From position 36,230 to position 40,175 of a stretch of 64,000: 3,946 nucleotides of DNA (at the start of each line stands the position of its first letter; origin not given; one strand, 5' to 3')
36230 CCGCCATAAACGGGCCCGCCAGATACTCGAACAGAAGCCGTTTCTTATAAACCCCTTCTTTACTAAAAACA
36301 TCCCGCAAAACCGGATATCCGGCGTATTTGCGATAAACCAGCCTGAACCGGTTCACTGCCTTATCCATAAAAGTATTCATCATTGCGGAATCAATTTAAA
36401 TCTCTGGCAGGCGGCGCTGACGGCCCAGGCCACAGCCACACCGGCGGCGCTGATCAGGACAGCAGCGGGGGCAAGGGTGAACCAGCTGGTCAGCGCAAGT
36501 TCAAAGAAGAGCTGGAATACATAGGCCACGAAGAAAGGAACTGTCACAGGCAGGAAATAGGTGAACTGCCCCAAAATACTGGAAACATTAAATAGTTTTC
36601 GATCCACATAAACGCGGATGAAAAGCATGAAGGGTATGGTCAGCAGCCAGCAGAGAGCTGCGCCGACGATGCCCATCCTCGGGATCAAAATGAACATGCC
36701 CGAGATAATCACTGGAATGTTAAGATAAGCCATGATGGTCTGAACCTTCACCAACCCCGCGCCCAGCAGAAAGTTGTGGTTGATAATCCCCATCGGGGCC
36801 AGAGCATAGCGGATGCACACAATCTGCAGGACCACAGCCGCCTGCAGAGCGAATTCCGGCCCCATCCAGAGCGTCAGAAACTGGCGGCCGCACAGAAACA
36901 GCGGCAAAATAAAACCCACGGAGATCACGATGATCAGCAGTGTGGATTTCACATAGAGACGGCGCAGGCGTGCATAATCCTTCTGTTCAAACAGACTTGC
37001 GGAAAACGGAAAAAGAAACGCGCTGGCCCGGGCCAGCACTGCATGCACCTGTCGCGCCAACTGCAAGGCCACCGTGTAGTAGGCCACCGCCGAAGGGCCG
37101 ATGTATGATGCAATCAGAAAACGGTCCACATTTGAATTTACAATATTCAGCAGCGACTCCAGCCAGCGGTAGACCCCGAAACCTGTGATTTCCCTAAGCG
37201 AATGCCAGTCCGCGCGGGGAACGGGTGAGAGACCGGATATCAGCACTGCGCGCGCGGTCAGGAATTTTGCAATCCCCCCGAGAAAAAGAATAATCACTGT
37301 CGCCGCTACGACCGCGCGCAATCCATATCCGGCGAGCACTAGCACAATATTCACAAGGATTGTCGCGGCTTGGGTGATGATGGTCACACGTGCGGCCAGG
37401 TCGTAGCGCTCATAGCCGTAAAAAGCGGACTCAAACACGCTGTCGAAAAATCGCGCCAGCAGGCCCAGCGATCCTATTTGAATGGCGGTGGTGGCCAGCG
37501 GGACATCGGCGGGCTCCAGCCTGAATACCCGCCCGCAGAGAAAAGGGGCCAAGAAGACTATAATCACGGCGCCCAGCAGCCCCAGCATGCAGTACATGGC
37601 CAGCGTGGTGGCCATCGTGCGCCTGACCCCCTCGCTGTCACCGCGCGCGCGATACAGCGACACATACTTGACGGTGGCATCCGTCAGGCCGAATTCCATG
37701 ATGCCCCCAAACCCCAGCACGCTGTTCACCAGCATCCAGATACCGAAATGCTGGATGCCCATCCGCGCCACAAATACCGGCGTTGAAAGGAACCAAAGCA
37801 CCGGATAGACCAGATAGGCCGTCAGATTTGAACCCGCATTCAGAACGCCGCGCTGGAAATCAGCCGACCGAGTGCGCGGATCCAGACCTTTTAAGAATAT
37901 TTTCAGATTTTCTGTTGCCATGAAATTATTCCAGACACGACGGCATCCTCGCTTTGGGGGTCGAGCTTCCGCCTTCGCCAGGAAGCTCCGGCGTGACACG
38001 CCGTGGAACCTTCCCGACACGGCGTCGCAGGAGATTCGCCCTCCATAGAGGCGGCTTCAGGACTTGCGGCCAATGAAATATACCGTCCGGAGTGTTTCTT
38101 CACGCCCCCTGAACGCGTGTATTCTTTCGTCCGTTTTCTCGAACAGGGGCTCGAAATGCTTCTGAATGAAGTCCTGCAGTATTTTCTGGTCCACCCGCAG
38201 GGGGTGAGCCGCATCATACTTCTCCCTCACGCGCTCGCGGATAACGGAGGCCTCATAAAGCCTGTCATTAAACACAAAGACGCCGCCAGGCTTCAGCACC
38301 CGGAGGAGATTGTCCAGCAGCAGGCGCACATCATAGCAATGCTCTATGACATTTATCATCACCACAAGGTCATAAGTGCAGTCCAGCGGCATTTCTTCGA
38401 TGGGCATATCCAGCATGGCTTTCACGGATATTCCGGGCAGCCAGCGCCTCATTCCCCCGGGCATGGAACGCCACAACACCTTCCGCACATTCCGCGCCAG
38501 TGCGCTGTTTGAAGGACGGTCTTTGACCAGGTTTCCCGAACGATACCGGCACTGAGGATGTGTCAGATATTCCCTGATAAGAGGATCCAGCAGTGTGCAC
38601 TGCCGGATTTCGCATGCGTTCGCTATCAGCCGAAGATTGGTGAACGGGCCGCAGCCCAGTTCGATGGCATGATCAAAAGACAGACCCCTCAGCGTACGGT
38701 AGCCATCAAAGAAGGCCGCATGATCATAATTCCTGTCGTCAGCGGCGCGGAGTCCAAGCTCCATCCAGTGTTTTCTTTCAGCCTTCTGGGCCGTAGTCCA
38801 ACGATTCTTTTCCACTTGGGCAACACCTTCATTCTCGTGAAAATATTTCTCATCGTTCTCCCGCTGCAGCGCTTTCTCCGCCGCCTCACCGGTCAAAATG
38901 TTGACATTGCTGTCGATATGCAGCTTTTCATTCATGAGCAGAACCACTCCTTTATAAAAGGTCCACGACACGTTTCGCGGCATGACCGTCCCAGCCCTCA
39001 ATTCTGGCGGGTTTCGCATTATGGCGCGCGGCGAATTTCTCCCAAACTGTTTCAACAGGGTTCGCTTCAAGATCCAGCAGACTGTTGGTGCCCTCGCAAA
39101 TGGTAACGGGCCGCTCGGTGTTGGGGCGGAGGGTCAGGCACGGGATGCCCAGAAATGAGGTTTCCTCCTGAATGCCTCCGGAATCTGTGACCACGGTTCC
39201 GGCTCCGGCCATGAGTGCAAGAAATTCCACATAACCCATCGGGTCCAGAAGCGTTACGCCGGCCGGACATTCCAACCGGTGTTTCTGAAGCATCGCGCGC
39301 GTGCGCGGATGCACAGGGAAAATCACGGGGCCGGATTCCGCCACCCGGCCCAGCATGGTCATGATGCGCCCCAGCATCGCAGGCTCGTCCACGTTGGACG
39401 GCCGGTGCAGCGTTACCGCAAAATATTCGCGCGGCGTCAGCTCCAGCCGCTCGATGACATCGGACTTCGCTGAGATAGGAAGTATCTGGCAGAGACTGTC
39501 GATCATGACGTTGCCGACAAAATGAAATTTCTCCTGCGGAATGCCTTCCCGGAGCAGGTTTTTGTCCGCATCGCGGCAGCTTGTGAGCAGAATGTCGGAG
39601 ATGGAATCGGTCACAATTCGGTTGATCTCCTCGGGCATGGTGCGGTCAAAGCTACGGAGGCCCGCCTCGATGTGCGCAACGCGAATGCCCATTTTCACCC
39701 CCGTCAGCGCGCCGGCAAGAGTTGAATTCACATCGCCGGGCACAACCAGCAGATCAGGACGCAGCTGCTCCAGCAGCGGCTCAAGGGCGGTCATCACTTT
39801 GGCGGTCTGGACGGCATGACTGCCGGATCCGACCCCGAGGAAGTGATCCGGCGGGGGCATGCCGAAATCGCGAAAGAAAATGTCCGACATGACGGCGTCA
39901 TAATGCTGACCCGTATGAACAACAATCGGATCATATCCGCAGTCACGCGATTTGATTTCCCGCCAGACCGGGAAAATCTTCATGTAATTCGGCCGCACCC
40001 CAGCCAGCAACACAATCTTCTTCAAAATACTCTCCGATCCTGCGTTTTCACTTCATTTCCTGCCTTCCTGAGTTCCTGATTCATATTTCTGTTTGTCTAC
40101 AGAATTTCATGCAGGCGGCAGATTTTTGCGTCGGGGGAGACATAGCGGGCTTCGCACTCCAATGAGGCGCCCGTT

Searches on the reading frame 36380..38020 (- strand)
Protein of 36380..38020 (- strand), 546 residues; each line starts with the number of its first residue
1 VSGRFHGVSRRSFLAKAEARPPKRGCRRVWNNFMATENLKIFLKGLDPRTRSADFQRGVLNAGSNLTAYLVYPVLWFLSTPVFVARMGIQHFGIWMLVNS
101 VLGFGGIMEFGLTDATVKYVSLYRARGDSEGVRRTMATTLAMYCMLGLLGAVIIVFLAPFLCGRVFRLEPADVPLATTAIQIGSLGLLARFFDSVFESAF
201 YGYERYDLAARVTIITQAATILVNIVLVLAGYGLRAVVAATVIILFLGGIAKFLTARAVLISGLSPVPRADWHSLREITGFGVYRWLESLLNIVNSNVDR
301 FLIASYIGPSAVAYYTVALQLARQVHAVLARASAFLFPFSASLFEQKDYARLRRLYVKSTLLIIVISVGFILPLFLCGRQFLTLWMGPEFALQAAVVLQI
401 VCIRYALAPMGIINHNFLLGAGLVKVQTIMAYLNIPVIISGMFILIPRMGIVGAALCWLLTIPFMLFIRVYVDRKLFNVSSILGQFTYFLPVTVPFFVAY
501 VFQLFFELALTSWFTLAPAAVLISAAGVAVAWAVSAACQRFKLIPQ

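Call 7: search_protein_families(library=pfam, proteins=[window:36380-38020:-], max_evalue=0.001)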
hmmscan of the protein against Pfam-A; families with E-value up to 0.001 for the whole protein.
window:36380-38020:- (546 aa): 3 families
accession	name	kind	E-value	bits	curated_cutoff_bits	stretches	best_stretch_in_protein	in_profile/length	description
PF13440.11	Polysacc_synt_3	-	3.3e-21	76.2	23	1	90-389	9-287/293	Polysaccharide biosynthesis protein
PF01943.22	Polysacc_synt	-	6e-12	46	28.2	1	61-343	4-273/274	Polysaccharide biosynthesis protein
PF01554.23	MatE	-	6.6e-11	42.6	24.9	2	75-225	11-160/161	MatE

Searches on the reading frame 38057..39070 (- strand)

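Call 7: search_protein_families(library=pfam, proteins=[window:38057-39070:-], max_evalue=0.001)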
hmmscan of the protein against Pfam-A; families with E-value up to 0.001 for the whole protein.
window:38057-39070:- (337 aa): 5 families
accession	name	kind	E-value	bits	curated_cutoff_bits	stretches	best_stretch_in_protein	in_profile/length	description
PF08241.18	Methyltransf_11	-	2.2e-09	38.3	21.2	1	219-267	46-95/95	Methyltransferase domain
PF13489.12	Methyltransf_23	-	2.4e-09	37.6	27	1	135-311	26-155/164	Methyltransferase domain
PF08242.18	Methyltransf_12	-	1.6e-08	35.6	30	1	228-265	64-98/98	Methyltransferase domain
PF13649.12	Methyltransf_25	-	1.5e-05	26.1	27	1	222-263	53-97/97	Methyltransferase domain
PF13847.12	Methyltransf_31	-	4.3e-05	23.7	27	1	223-311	62-142/145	Methyltransferase domain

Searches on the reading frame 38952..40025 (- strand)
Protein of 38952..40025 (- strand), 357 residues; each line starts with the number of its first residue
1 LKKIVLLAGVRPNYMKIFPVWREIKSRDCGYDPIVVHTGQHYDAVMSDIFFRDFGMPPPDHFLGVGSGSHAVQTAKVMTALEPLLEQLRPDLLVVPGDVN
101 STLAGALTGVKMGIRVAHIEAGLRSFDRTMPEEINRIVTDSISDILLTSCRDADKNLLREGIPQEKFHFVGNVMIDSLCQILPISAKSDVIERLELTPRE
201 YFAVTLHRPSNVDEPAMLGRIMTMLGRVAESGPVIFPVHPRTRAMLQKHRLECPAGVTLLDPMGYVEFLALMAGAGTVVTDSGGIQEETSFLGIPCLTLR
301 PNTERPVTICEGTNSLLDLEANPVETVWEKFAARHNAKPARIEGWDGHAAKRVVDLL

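Call 7: search_protein_families(library=pfam, proteins=[window:38952-40025:-], max_evalue=0.001)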
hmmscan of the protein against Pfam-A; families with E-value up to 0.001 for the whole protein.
window:38952-40025:- (357 aa): 1 family
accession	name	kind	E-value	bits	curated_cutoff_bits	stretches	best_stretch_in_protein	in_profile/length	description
PF02350.25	Epimerase_2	-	2.8e-98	329.4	30.6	1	30-357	8-346/347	UDP-N-acetylglucosamine 2-epimerase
